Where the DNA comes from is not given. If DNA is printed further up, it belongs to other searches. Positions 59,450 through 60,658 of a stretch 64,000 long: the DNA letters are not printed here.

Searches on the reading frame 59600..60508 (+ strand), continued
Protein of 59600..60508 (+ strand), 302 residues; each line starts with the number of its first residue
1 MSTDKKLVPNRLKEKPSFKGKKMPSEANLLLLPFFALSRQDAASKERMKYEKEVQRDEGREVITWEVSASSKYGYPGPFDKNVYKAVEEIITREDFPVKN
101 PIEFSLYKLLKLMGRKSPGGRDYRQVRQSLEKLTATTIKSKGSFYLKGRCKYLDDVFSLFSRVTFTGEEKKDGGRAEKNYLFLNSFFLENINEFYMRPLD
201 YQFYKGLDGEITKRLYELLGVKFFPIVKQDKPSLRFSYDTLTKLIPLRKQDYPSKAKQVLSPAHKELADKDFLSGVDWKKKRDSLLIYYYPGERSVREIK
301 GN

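Call 77: get_annotated_region(hit=H5, flank=3000)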
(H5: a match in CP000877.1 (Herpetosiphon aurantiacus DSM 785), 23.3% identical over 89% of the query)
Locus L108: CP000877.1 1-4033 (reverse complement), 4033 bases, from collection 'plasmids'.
description: Herpetosiphon aurantiacus DSM 785 plasmid pHAU02, complete sequence
organism: Herpetosiphon aurantiacus DSM 785 (NCBI taxid 316274)
taxonomy: Bacteria; Chloroflexota; Chloroflexia; Herpetosiphonales; Herpetosiphonaceae; Herpetosiphon; Herpetosiphon aurantiacus; Herpetosiphon aurantiacus DSM 785
host: -; source: -; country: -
typing (MOB-suite, as given by PLSDB): non-mobilizable; replicon rep_cluster_161
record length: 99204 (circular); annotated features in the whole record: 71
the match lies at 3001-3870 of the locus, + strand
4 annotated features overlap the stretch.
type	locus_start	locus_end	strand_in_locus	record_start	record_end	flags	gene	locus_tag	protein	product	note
CDS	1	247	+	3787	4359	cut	-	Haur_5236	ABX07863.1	hypothetical protein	-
CDS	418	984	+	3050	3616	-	-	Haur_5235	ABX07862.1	hypothetical protein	-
CDS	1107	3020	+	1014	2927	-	-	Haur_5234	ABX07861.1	hypothetical protein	-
CDS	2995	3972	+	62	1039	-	-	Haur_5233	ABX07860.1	hypothetical protein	-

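Call 91: find_related_loci(query=A5, collection=viral_contigs, flank=3000)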
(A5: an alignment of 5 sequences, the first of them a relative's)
Query A5 (300 aa) in viral_contigs; peptide patterns used: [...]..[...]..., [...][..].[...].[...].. (x = any residue, [..] = any of these).
68 stretches matched a pattern, but none encodes a relative of the query by tblastn (E <= 1e-3).

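Call 92: find_homologous_proteins(query=L074:2815-3717:+)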
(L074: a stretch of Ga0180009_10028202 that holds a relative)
Query L074:2815-3717:+ (300 aa): 431 proteins with E <= 0.001 among 1568 candidates; the best 120 are listed.
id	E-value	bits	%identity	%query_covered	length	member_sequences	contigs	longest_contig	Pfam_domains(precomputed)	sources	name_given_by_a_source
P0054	5.9e-195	664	98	100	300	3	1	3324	PF13814.13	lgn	-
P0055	1.8e-159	548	80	100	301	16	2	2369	PF13814.13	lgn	-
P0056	5.9e-149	513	76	99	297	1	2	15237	PF13814.13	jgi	-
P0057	8.4e-148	509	74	99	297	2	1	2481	PF13814.13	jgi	-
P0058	1.5e-147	509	74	99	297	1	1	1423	PF13814.13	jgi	-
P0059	2.2e-147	508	75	99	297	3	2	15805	PF13814.13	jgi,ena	-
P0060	4.6e-147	507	76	99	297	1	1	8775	PF13814.13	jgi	-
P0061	7.8e-146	503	73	99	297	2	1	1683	PF13814.13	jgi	-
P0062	9.8e-145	499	72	100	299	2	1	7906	PF13814.13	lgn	-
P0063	1.8e-144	499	73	100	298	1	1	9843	PF13814.13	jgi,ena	-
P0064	2.5e-144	498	73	99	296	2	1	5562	PF13814.13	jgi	-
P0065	7.0e-144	497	72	99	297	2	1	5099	PF13814.13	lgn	-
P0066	2.6e-143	495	72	98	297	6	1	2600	PF13814.13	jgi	-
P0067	5.8e-143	494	73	99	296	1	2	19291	PF13814.13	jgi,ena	-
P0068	4.0e-141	488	71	100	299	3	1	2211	PF13814.13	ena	-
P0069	1.9e-140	485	72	100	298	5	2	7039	PF13814.13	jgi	-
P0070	2.9e-140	485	70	99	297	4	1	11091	PF13814.13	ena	-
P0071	5.6e-140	484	70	100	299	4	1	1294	PF13814.13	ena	-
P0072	6.8e-140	484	72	99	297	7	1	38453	PF13814.13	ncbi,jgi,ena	ncbi:hypothetical protein ES702_02351 [subsurface metagenome]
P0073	7.3e-140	483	71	100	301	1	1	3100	PF13814.13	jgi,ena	-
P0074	8.0e-140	483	71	100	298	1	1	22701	PF13814.13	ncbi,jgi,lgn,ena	ncbi:hypothetical protein ES702_01111 [subsurface metagenome]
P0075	6.8e-138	477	70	99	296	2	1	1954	PF13814.13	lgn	-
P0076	1.0e-137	476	71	100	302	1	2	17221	PF13814.13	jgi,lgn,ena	-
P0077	1.6e-137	476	70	100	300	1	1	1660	PF13814.13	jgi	-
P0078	9.0e-136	470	71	99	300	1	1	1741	PF13814.13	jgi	-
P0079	2.1e-135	469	70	99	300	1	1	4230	PF13814.13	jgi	-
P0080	5.6e-130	451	67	100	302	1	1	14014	PF13814.13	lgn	-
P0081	1.5e-129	450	68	100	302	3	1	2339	PF13814.13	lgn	-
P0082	2.1e-128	446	67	99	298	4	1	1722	PF13814.13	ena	-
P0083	1.1e-127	443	68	98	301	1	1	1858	PF13814.13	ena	-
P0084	1.6e-126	440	68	99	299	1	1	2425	PF13814.13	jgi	-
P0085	2.5e-126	439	68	100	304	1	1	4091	PF13814.13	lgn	-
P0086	3.0e-126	439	66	100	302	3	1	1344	PF13814.13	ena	-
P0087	1.1e-124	434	65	100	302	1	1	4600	PF13814.13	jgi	-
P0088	1.0e-123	430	65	99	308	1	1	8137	PF13814.13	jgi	-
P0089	1.3e-123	430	66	100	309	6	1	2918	PF13814.13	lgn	-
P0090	1.3e-122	427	64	99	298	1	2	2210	PF13814.13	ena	-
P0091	1.9e-122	426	65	100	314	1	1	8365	PF13814.13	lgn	-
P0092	1.7e-121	423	63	100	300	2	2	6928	PF13814.13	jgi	jgi:hypothetical protein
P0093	1.5e-120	420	63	100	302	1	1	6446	PF13814.13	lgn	-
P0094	1.8e-119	416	66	99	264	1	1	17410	PF13814.13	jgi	-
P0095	5.3e-114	399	59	98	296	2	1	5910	PF13814.13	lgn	-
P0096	1.1e-112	394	61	98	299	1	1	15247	PF13814.13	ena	-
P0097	4.8e-109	382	58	97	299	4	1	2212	PF13814.13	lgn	-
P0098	5.9e-109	382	59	99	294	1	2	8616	PF13814.13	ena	-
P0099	2.3e-106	373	58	98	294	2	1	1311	PF13814.13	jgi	-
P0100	1.8e-105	371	59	97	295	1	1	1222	PF13814.13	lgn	-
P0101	7.5e-105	368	56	98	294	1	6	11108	PF13814.13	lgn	-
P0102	2.4e-104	367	60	97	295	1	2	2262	PF13814.13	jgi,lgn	jgi:predicted transcriptional regulator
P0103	7.7e-104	365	57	98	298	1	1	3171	PF13814.13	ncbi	ncbi:MAG: replication-relaxation family protein [Candidatus Bathyarchaeia archaeon]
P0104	7.8e-104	365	56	98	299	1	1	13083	PF13814.13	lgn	-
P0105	1.3e-103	364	54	97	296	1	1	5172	PF13814.13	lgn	-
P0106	8.3e-103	362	56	99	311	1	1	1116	PF13814.13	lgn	-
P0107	1.2e-102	361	56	98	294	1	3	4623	PF13814.13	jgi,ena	-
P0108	1.8e-102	361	74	72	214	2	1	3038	PF13814.13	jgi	-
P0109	6.0e-102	359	56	100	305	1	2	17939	PF13814.13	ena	-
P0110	6.2e-102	359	56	98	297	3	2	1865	PF13814.13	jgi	-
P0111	1.5e-101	358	57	99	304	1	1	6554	PF13814.13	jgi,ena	-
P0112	2.3e-101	357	57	98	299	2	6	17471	PF13814.13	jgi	-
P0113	4.7e-101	356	55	100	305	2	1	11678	PF13814.13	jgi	-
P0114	7.7e-101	355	55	98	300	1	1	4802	PF13814.13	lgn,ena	-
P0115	3.4e-100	353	56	96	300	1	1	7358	PF13814.13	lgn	-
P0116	3.8e-100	353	55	99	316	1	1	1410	PF13814.13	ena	-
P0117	7.0e-100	352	56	98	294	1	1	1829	PF13814.13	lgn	-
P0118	3.0e-99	350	56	98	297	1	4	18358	PF13814.13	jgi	-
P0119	3.6e-99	350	55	98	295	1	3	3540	PF13814.13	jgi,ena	-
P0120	3.8e-99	350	54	100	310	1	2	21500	PF13814.13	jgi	jgi:hypothetical protein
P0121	9.6e-99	348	56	98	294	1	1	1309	PF13814.13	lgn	-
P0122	1.3e-98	348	55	99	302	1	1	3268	PF13814.13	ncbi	-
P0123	1.4e-98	348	55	98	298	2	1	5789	PF13814.13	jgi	jgi:hypothetical protein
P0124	2.6e-98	347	53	100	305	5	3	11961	PF13814.13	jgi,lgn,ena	-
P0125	4.5e-98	346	56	98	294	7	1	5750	PF13814.13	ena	-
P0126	2.5e-97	344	52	100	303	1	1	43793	PF13814.13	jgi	jgi:hypothetical protein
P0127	2.9e-97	344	52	100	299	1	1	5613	PF13814.13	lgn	-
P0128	4.3e-97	343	55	98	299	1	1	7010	PF13814.13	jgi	jgi:hypothetical protein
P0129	9.4e-96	339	54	98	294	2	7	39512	PF13814.13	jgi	jgi:hypothetical protein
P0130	1.4e-95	338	56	98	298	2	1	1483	PF13814.13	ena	-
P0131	3.4e-95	337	51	100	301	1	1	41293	PF13814.13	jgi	-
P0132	2.7e-94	334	54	98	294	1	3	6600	PF13814.13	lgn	-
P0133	4.1e-94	333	56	96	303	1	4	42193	PF13814.13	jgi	-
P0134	4.3e-94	333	71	69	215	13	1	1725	PF13814.13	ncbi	-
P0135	1.0e-93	332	52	98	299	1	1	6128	PF13814.13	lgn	-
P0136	7.4e-93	329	51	99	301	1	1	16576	PF13814.13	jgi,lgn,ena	-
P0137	1.4e-92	328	51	98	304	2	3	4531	PF13814.13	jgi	-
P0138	6.0e-92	326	53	97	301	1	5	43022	PF13814.13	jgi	jgi:hypothetical protein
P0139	2.6e-91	324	53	99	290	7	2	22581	PF13814.13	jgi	-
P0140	2.9e-91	324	52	97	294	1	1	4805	PF13814.13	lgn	-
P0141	2.1e-89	318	50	100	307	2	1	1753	PF13814.13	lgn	-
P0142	3.9e-89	317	53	96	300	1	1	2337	PF13814.13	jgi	-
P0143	7.3e-89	316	53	98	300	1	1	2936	PF13814.13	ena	-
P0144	9.9e-89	316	53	99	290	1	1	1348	PF13814.13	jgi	jgi:hypothetical protein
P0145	1.8e-88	315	51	100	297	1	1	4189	PF13814.13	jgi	-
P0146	2.7e-88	314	49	97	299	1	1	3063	PF13814.13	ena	-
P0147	3.5e-88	314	50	100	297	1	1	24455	PF13814.13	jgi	jgi:hypothetical protein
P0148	1.1e-87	312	51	98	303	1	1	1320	PF13814.13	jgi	jgi:hypothetical protein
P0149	5.3e-87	310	49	97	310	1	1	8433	PF13814.13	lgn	-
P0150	2.1e-86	308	50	100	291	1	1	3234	PF13814.13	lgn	-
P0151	2.6e-86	308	51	98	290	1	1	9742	PF13814.13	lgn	-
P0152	4.8e-86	307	51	100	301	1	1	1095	PF13814.13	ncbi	-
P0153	5.1e-86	307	54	93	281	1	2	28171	PF13814.13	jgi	-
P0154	7.4e-86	306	51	99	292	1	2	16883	PF13814.13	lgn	-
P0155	1.3e-85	305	48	99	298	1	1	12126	PF13814.13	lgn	-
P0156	1.6e-85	305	52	97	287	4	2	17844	PF13814.13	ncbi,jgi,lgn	-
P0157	2.2e-85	305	52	99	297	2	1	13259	PF13814.13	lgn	-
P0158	3.5e-85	304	49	100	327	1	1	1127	PF13814.13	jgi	-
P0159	3.6e-85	304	51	98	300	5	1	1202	PF13814.13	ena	-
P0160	7.9e-85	303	50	95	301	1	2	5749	PF13814.13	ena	-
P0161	1.5e-84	302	50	98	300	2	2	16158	PF13814.13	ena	-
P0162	3.0e-84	301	51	98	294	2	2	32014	PF13814.13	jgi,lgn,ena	-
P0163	3.4e-84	301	50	99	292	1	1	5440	PF13814.13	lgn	-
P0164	5.1e-84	300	51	98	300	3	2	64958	PF13814.13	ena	-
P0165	1.4e-83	299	49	98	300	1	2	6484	PF13814.13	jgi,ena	-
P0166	2.3e-83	298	66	69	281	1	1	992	PF13814.13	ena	-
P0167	2.8e-83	298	52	92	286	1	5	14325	PF13814.13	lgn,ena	-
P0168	3.1e-83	298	50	98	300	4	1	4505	PF13814.13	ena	-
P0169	3.4e-83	297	51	99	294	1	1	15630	PF13814.13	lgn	-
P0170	2.6e-82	295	51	99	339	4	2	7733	PF13814.13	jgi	-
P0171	3.4e-82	294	48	98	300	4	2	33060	PF13814.13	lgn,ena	-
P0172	1.7e-81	292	49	98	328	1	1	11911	PF13814.13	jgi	-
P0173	3.7e-81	291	56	82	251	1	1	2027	PF13814.13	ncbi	ncbi:MAG: hypothetical protein EHM20_10045, partial [Alphaproteobacteria bacterium]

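Call 93: find_encoding_contigs(protein=P0072, flank=5000, max_places=3)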
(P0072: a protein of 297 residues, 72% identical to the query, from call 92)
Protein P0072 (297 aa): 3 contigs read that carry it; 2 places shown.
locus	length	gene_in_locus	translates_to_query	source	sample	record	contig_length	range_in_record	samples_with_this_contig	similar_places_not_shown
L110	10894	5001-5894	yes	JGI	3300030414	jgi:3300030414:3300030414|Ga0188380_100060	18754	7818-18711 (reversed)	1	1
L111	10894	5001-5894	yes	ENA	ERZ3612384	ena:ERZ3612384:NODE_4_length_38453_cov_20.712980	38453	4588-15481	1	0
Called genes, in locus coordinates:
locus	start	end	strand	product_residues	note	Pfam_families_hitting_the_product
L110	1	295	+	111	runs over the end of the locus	?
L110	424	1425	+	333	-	PF02826:2-Hacid_dh_C (weak)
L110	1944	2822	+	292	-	-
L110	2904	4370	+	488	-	PF02534:T4SS-DNA_transf (faint), PF10412:TrwB_AAD_bind (weak), PF12696:TraG-D_C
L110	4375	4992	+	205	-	-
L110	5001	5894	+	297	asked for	PF13814:Replic_Relax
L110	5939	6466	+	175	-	-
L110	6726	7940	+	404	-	PF01555:N6_N4_Mtase (weak)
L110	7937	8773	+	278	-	PF09520:HinfI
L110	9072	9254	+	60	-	-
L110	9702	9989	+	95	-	-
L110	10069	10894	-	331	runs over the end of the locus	PF01807:Zn_ribbon_DnaG, PF08275:DNAG_N (faint), PF13155:Toprim_2, PF13662:Toprim_4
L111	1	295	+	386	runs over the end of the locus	PF10134:RPA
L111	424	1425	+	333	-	PF02826:2-Hacid_dh_C (weak)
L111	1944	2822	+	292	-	-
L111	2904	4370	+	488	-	PF02534:T4SS-DNA_transf (faint), PF10412:TrwB_AAD_bind (weak), PF12696:TraG-D_C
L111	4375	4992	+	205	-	-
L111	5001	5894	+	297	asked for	PF13814:Replic_Relax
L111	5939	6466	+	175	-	-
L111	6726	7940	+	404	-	PF01555:N6_N4_Mtase (weak)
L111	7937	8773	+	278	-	PF09520:HinfI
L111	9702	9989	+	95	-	-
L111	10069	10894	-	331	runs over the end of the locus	PF01807:Zn_ribbon_DnaG, PF08275:DNAG_N (faint), PF13155:Toprim_2, PF13662:Toprim_4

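Call 94: find_encoding_contigs(protein=P0126, flank=5000, max_places=3)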
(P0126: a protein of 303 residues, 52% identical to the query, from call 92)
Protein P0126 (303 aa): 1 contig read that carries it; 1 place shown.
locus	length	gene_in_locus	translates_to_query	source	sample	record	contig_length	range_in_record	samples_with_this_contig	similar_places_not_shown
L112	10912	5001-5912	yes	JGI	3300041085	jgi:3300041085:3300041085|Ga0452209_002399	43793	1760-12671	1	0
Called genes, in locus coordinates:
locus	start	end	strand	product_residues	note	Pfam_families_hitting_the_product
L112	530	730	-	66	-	-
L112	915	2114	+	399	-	-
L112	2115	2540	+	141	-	-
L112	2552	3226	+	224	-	-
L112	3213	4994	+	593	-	PF01935:DUF87 (weak), PF10412:TrwB_AAD_bind (faint), PF12696:TraG-D_C (weak)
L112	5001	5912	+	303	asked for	PF13814:Replic_Relax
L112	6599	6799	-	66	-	-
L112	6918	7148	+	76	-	-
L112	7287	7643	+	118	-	-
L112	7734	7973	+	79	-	-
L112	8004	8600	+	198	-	-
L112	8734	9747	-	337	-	PF01807:Zn_ribbon_DnaG, PF08275:DNAG_N (weak), PF01751:Toprim, PF13155:Toprim_2, PF13662:Toprim_4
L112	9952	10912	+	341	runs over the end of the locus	PF14022:DUF4238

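Call 95: find_encoding_contigs(protein=P0164, flank=5000, max_places=3)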
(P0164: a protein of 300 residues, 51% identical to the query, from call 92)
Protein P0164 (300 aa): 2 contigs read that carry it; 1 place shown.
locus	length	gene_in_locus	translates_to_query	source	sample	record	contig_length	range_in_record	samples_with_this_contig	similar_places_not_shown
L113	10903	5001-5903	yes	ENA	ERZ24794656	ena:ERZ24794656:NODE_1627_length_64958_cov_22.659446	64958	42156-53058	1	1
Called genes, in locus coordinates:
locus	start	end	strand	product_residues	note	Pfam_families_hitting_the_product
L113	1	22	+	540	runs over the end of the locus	PF10134:RPA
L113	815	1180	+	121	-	-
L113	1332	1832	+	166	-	-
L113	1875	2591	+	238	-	-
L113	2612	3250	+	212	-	-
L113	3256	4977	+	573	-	PF02534:T4SS-DNA_transf (faint), PF10412:TrwB_AAD_bind, PF12696:TraG-D_C (faint)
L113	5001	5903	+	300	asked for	PF13814:Replic_Relax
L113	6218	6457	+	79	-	-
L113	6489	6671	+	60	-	-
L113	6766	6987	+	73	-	-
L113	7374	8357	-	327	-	PF01807:Zn_ribbon_DnaG, PF08275:DNAG_N (weak), PF01751:Toprim (weak), PF13155:Toprim_2, PF13662:Toprim_4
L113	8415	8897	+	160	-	-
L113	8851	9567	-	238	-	-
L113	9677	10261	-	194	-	PF04002:RadC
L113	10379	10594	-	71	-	-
